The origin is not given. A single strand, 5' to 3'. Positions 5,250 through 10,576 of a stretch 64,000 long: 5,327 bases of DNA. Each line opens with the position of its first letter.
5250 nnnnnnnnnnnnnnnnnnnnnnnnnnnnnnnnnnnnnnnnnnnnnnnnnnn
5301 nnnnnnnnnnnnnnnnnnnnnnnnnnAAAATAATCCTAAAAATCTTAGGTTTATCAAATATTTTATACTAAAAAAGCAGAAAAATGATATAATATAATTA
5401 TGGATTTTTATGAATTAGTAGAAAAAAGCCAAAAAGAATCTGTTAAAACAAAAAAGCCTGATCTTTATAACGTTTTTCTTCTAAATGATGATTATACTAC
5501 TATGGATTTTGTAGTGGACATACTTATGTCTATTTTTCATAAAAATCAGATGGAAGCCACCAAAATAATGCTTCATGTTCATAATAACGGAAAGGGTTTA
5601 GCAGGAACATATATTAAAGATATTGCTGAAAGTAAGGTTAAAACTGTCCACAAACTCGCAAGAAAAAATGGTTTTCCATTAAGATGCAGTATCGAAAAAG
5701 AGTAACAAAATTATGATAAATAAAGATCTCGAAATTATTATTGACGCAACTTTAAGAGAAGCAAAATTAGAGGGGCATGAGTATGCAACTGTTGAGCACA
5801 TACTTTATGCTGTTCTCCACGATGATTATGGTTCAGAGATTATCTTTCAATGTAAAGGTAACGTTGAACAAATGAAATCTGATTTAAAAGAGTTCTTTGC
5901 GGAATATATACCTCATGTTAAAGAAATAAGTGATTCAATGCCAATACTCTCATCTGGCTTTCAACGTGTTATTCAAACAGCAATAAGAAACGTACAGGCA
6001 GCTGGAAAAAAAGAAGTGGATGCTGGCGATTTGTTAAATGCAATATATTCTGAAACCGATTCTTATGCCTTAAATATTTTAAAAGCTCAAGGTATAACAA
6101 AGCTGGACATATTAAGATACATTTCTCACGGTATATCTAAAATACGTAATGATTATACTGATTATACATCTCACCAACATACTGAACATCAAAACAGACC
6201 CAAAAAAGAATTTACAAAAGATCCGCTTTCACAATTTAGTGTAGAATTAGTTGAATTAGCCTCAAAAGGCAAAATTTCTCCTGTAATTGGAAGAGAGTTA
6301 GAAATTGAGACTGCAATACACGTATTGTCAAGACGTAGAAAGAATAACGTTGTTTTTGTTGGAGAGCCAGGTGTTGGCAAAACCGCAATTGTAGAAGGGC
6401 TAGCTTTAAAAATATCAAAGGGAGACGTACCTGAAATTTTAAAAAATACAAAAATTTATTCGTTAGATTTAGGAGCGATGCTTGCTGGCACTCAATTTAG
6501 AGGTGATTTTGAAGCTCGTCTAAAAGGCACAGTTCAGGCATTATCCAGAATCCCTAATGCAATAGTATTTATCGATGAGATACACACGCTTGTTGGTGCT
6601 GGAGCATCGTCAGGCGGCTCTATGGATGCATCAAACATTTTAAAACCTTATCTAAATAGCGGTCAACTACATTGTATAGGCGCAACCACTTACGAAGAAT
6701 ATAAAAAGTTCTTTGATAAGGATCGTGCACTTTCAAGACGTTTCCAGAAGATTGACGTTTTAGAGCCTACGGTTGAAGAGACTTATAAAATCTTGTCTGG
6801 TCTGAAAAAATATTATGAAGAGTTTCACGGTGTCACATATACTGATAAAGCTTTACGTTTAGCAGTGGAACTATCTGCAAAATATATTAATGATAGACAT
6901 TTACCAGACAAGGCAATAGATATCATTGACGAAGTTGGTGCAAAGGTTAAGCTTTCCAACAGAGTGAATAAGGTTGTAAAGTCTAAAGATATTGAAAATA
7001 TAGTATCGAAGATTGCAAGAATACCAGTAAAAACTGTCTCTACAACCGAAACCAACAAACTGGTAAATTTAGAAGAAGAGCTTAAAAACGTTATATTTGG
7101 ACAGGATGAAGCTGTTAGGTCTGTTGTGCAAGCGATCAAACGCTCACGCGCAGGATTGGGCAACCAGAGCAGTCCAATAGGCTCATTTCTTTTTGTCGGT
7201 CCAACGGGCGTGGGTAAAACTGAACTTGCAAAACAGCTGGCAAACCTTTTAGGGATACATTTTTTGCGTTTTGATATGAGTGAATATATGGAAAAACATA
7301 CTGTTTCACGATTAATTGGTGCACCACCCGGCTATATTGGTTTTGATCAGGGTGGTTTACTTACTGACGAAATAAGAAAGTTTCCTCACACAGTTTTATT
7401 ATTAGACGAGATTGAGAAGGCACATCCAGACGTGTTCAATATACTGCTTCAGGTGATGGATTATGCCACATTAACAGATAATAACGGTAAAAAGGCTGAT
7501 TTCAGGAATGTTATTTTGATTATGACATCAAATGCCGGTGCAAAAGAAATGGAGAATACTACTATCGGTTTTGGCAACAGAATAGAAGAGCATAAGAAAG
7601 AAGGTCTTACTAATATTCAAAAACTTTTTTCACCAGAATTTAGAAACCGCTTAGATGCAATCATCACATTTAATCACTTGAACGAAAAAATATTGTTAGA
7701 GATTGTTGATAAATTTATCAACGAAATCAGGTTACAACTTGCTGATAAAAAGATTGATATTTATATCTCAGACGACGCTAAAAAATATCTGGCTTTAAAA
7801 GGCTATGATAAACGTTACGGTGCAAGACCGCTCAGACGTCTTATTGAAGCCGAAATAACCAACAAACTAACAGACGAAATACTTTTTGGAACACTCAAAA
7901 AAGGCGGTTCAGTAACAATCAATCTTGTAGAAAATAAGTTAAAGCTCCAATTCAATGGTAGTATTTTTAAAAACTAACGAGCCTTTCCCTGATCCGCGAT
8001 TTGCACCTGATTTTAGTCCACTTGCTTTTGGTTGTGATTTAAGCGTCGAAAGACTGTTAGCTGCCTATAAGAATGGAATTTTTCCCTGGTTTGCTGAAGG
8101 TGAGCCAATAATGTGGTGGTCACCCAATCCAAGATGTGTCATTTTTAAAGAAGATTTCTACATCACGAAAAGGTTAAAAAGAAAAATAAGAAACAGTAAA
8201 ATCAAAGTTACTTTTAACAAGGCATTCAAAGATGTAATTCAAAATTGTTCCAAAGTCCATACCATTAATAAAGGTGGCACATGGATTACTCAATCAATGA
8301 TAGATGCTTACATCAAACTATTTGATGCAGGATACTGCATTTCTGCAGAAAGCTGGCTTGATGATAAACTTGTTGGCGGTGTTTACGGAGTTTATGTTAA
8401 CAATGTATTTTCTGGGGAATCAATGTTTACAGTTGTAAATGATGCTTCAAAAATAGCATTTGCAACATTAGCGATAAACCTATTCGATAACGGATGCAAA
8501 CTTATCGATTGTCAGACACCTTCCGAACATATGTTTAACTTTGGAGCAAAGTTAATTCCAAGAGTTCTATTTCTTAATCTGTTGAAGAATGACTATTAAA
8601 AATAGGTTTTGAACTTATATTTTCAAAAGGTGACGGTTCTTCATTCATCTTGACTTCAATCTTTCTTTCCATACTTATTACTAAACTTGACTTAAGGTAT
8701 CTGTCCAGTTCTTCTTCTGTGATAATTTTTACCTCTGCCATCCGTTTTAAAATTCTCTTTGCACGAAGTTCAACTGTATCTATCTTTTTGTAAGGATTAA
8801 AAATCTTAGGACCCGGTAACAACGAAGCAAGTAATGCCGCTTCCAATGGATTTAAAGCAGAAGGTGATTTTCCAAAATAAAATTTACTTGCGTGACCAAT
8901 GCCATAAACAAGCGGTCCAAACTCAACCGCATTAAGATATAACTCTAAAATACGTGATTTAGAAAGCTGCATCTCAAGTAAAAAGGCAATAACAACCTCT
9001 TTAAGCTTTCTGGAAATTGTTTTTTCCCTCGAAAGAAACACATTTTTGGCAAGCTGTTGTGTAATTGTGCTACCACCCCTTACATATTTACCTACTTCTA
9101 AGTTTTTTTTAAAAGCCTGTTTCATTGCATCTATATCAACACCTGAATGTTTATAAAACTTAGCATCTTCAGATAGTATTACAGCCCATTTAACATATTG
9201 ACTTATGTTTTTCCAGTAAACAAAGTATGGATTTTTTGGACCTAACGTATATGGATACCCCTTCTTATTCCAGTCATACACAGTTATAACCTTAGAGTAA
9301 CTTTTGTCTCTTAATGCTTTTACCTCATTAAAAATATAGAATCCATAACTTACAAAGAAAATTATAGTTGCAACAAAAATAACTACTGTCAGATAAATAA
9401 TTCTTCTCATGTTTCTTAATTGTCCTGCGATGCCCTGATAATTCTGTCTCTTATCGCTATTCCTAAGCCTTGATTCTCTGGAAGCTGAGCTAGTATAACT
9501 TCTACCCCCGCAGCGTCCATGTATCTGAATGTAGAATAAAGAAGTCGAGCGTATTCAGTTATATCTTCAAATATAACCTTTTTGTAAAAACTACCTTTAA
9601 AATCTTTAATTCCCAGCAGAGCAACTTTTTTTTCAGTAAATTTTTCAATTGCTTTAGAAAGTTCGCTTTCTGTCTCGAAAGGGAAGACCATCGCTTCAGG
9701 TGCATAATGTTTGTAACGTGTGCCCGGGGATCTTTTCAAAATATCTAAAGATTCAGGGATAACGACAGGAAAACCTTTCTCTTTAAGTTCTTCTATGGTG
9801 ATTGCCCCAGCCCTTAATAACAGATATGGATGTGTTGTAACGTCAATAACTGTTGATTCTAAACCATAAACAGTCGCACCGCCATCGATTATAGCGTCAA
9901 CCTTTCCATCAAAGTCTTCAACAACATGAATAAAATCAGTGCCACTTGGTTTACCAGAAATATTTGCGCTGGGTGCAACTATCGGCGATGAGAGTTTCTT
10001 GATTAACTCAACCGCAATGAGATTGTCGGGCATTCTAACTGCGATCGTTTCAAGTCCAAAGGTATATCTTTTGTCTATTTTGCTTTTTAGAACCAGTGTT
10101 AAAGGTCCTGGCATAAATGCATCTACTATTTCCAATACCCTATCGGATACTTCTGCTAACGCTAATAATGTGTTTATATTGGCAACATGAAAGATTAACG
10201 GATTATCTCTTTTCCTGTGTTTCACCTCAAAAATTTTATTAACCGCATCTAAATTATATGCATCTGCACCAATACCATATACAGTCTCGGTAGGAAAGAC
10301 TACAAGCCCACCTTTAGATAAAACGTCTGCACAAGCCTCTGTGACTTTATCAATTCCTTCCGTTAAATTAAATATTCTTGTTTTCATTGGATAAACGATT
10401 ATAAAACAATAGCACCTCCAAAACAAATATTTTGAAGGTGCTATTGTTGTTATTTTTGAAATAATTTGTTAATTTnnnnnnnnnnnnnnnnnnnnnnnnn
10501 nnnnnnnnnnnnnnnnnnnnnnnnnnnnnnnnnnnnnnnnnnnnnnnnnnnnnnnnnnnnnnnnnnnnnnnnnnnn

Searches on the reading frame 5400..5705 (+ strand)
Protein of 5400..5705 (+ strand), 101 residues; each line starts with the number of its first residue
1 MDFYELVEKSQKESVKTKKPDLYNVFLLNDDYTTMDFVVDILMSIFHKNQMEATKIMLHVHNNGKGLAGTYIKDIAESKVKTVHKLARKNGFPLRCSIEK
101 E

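Call 31: search_protein_families(library=pfam, proteins=[window:5400-5705:+], max_evalue=0.01)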
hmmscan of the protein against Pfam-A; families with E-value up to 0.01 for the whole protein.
window:5400-5705:+ (101 aa): 1 family
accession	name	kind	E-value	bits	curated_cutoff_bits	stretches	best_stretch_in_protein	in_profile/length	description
PF02617.22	ClpS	-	2e-34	117.7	23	1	18-97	1-80/80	ATP-dependent Clp protease adaptor protein ClpS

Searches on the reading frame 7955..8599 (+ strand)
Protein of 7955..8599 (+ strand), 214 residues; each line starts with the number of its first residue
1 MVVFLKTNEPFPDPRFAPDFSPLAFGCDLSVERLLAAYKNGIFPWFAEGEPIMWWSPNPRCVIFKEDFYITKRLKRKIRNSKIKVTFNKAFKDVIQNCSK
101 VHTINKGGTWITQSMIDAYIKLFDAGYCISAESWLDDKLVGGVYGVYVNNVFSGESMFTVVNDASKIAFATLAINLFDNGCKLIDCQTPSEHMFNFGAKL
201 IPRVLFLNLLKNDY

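Call 31: search_protein_families(library=pfam, proteins=[window:7955-8599:+], max_evalue=0.01)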
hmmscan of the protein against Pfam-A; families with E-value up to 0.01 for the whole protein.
window:7955-8599:+ (214 aa): 1 family
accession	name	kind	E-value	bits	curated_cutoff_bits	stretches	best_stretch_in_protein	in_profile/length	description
PF03588.20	Leu_Phe_trans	-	4.4e-67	225.3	22.7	1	32-202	2-171/171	Leucyl/phenylalanyl-tRNA protein transferase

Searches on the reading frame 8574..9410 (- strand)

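Call 56: search_protein_families(library=pfam, proteins=[window:8574-9410:-], max_evalue=0.0001)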
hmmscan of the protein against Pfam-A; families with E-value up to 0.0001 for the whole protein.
window:8574-9410:- (278 aa): 1 family
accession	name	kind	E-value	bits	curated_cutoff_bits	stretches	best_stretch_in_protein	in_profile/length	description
PF00912.28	Transgly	-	1.6e-58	197.5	27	1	60-224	13-177/178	Transglycosylase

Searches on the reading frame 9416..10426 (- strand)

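Call 56: search_protein_families(library=pfam, proteins=[window:9416-10426:-], max_evalue=0.0001)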
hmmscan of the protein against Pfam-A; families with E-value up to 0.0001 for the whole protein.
window:9416-10426:- (336 aa): 2 families
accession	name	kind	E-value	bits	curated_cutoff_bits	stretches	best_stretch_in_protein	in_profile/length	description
PF01300.24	Sua5_yciO_yrdC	-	1.7e-56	191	25.1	1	35-207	2-178/178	Telomere recombination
PF03481.19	Sua5_C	-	3e-20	73.6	22.9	1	210-333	2-135/136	Threonylcarbamoyl-AMP synthase, C-terminal domain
